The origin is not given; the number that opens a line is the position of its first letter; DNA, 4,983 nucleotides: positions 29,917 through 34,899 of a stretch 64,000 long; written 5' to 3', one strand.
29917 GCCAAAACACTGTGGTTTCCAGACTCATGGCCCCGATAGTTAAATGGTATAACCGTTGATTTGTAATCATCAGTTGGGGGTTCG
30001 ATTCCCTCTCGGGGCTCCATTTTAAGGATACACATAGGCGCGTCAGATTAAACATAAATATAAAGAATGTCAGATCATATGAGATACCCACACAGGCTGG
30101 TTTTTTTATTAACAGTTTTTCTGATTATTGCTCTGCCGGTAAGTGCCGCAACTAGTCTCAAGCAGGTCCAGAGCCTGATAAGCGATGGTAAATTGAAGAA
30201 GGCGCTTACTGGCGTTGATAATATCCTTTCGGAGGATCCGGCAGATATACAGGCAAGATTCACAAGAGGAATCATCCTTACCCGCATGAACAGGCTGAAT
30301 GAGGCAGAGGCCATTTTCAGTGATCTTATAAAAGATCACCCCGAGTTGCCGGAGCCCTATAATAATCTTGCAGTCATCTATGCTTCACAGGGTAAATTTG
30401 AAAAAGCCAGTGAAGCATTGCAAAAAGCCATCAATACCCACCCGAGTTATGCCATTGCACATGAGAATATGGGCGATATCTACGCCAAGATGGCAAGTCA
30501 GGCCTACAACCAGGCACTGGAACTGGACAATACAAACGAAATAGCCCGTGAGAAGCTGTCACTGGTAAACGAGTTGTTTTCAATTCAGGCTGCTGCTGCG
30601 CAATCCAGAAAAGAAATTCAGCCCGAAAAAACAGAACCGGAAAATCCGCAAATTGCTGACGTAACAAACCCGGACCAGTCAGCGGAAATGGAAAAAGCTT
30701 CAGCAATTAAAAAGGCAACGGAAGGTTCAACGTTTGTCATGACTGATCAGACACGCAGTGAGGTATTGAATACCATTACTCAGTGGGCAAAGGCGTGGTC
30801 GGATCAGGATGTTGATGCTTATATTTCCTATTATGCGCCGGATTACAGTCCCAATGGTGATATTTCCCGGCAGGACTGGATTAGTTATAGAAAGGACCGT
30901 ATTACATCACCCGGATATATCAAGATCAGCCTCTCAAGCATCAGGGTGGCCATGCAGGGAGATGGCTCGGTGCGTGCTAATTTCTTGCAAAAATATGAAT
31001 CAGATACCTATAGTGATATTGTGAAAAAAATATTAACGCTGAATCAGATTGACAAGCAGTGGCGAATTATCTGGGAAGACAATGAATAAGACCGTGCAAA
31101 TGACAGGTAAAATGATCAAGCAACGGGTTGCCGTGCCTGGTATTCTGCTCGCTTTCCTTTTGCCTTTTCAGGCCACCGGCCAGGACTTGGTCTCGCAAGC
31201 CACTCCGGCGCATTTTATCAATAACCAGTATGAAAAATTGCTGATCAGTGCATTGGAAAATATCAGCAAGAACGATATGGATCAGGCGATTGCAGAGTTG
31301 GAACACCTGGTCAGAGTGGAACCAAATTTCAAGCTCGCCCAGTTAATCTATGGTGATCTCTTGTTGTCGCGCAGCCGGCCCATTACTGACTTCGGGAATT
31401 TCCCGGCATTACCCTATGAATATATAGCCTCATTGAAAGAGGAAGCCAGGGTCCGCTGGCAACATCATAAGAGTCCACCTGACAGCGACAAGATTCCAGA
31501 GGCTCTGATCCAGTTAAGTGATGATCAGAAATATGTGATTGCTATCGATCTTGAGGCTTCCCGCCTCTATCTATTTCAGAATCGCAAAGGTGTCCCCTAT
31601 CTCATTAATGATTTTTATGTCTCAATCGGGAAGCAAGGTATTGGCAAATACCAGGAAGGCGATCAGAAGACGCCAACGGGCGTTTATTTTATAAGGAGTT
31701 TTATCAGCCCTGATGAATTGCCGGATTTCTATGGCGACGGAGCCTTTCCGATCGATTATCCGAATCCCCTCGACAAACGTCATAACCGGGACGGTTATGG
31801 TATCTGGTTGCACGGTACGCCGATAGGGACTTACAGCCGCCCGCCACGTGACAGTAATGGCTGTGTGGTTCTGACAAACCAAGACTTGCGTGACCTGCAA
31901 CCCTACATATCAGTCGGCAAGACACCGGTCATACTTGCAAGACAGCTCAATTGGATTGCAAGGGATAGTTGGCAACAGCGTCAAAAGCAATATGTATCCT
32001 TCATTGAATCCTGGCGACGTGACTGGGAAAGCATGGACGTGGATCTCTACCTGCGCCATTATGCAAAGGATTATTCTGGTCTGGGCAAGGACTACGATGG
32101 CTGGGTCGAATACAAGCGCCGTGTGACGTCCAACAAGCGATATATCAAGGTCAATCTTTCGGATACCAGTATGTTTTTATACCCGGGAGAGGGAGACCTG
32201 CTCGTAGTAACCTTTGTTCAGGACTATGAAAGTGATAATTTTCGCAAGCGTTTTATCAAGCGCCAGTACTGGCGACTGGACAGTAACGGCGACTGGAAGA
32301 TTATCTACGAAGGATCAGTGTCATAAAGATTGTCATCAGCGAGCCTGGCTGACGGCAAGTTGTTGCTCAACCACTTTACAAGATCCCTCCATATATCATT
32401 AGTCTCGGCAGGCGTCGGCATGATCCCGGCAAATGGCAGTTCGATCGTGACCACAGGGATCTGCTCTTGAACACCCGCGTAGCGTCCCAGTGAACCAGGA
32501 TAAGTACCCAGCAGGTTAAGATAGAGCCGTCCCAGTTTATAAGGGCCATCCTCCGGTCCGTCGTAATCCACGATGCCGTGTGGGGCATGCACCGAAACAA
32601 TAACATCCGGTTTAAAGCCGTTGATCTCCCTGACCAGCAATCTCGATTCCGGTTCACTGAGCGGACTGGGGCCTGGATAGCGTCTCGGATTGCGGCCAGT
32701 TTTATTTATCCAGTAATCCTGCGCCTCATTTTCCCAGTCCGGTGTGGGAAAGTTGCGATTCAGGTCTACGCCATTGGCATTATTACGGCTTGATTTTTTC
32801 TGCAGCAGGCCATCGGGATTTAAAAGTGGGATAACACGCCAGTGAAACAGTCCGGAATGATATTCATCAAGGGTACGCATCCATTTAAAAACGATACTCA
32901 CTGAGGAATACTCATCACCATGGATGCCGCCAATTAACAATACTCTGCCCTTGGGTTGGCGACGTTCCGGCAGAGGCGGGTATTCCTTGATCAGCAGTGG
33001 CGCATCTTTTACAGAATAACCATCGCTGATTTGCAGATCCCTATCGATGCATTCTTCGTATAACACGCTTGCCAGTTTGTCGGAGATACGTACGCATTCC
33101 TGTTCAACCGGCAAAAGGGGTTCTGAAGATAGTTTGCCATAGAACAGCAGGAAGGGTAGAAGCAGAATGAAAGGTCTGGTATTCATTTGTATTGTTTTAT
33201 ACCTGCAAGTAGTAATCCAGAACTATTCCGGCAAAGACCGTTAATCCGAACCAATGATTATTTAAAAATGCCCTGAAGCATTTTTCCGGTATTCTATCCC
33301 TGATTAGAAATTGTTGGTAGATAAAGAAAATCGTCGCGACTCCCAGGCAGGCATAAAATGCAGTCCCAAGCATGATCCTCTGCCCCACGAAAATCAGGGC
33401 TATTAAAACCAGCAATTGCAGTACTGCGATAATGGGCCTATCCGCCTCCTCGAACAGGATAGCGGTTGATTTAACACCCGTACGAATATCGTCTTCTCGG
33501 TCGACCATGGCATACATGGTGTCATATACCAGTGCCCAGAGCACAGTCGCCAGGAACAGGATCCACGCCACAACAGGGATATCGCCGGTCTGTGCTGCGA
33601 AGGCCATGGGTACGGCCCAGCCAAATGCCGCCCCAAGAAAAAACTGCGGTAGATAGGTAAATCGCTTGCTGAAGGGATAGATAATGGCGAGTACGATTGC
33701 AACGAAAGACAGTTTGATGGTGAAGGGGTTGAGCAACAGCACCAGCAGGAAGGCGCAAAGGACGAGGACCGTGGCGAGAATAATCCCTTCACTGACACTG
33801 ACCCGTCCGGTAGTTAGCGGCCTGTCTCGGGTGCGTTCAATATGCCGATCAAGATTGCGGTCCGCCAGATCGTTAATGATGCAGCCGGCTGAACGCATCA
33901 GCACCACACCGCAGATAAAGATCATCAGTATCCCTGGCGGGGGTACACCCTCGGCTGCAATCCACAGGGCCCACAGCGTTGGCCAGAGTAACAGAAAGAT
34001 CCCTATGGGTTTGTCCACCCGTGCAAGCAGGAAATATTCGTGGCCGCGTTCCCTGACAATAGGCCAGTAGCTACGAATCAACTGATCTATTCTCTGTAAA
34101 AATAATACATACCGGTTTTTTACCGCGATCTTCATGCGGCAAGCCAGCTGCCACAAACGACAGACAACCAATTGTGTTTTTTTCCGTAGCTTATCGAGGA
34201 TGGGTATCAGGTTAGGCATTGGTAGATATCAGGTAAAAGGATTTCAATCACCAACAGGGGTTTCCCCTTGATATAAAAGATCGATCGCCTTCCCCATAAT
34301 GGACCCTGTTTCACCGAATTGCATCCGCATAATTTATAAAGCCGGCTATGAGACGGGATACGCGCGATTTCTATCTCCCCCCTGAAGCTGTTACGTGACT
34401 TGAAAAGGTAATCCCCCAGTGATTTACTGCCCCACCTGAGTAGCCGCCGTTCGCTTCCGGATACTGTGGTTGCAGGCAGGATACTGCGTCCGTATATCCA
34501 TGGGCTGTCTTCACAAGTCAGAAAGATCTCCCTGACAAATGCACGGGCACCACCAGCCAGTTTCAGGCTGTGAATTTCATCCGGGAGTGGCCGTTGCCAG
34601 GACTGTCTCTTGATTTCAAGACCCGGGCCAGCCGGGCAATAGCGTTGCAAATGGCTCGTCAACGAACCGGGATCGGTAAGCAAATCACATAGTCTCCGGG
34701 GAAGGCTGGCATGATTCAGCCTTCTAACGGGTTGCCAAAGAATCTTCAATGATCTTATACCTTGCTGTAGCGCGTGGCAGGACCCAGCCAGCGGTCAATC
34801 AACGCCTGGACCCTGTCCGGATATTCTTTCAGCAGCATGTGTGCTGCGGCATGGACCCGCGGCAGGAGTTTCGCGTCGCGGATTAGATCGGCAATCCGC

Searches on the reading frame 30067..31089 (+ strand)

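Call 40: search_protein_families(library=pfam, proteins=[window:30067-31089:+], max_evalue=0.00001)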
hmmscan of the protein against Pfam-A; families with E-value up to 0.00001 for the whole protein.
window:30067-31089:+ (340 aa): 14 families
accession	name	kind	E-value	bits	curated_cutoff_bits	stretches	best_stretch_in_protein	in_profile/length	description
PF24125.1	Cds6_C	-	4.7e-16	59.5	27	1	233-337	2-110/111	Cds6 C-terminal NTF2-like domain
PF13414.12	TPR_11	-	1e-15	57.5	26.8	1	104-142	3-41/42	TPR repeat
PF00515.34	TPR_1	-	7e-13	48.2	27.8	1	97-128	3-34/34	Tetratricopeptide repeat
PF13431.12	TPR_17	-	1.9e-12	46.8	24.4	0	86-114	4-32/34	Tetratricopeptide repeat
PF07719.23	TPR_2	-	6.3e-12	45.1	27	0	96-126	2-32/34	Tetratricopeptide repeat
PF13424.12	TPR_12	-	4.9e-11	43.1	30.1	0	89-123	39-73/77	Tetratricopeptide repeat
PF14559.12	TPR_19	-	1.4e-10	41.8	25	0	37-93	1-57/68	Tetratricopeptide repeat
PF13181.12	TPR_8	-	2.5e-10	40.1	25.7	0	96-123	2-29/34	Tetratricopeptide repeat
PF13428.12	TPR_14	-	3.1e-10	40.1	23.5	0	97-137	3-43/44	Tetratricopeptide repeat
PF13371.12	TPR_9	-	3.3e-08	33.9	35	0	79-131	13-65/73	Tetratricopeptide repeat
PF13174.12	TPR_6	-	6.4e-07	30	26.3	0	101-127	6-32/33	Tetratricopeptide repeat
PF13432.12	TPR_16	-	8.7e-07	29.7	32.7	0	101-140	3-42/65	Tetratricopeptide repeat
PF13374.12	TPR_10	-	1.7e-06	28.3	27.5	0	98-124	5-31/42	Tetratricopeptide repeat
PF25058.1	ARM_TT21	-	5.9e-06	26.7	27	0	27-141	26-140/155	Tetratricopeptide repeat protein 21 ARM repeat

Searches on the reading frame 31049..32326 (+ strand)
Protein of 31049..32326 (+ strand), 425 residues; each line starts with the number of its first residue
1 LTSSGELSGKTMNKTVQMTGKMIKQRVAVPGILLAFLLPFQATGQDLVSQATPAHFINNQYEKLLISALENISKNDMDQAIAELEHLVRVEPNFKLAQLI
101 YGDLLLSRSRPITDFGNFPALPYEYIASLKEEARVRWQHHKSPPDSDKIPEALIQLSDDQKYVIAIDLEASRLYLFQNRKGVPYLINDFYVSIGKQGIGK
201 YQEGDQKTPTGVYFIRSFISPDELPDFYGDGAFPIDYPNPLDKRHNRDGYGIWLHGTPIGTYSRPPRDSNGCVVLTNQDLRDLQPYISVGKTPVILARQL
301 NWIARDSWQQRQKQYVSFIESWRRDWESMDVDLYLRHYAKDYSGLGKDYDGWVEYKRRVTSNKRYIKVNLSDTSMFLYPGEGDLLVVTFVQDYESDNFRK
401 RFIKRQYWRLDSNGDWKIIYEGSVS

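Call 40: search_protein_families(library=pfam, proteins=[window:31049-32326:+], max_evalue=0.00001)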
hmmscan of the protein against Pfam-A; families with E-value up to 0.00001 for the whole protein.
window:31049-32326:+ (425 aa): 2 families
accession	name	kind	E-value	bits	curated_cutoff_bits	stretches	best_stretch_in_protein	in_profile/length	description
PF24125.1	Cds6_C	-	2.4e-27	95.9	27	1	316-421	3-110/111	Cds6 C-terminal NTF2-like domain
PF03734.19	YkuD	-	5.2e-21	76.2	23.4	1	162-295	2-145/146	L,D-transpeptidase catalytic domain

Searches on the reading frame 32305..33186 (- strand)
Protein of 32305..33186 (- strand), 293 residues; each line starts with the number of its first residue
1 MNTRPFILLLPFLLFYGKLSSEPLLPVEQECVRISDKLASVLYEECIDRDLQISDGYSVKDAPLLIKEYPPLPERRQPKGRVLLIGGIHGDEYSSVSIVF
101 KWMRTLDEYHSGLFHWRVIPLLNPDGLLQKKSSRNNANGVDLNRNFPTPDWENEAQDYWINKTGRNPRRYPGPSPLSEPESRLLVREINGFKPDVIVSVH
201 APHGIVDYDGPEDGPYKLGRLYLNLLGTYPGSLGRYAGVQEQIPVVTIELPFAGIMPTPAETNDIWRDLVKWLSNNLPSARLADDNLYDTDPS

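Call 40: search_protein_families(library=pfam, proteins=[window:32305-33186:-], max_evalue=0.00001)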
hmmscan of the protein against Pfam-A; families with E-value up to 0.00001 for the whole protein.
window:32305-33186:- (293 aa): 2 families
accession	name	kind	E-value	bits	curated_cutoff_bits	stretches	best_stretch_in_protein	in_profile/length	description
PF00246.29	Peptidase_M14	-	8e-15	55.6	21.6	1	74-201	41-183/286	Zinc carboxypeptidase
PF24827.1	AstE_AspA_cat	-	2.3e-10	40.8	25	1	80-156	3-74/192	Succinylglutamate desuccinylase/Aspartoacylase catalytic domain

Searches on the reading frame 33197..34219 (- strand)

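Call 40: search_protein_families(library=pfam, proteins=[window:33197-34219:-], max_evalue=0.00001)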
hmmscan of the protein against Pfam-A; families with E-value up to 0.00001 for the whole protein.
window:33197-34219:- (340 aa): 1 family
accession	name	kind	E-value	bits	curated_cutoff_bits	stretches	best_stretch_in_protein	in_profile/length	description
PF01040.23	UbiA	-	2e-70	237.4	34.2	1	77-323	1-248/250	UbiA prenyltransferase family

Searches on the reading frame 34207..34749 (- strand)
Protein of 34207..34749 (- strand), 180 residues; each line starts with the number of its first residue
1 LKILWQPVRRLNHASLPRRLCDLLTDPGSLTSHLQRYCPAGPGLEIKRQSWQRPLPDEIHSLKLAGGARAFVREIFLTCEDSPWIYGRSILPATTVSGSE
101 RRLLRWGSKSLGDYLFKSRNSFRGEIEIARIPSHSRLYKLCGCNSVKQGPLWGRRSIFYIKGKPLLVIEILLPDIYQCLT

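Call 40: search_protein_families(library=pfam, proteins=[window:34207-34749:-], max_evalue=0.00001)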
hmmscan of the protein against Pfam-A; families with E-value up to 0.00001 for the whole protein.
window:34207-34749:- (180 aa): 2 families
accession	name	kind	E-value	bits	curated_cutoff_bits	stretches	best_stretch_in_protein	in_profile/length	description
PF04345.18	Chor_lyase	-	7.6e-25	88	23.6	1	2-177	4-164/168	Chorismate lyase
PF01947.21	Rv2949c-like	-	2.9e-08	34.2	22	1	24-169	2-138/149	Chorismate pyruvate-lyase Rv2949c-like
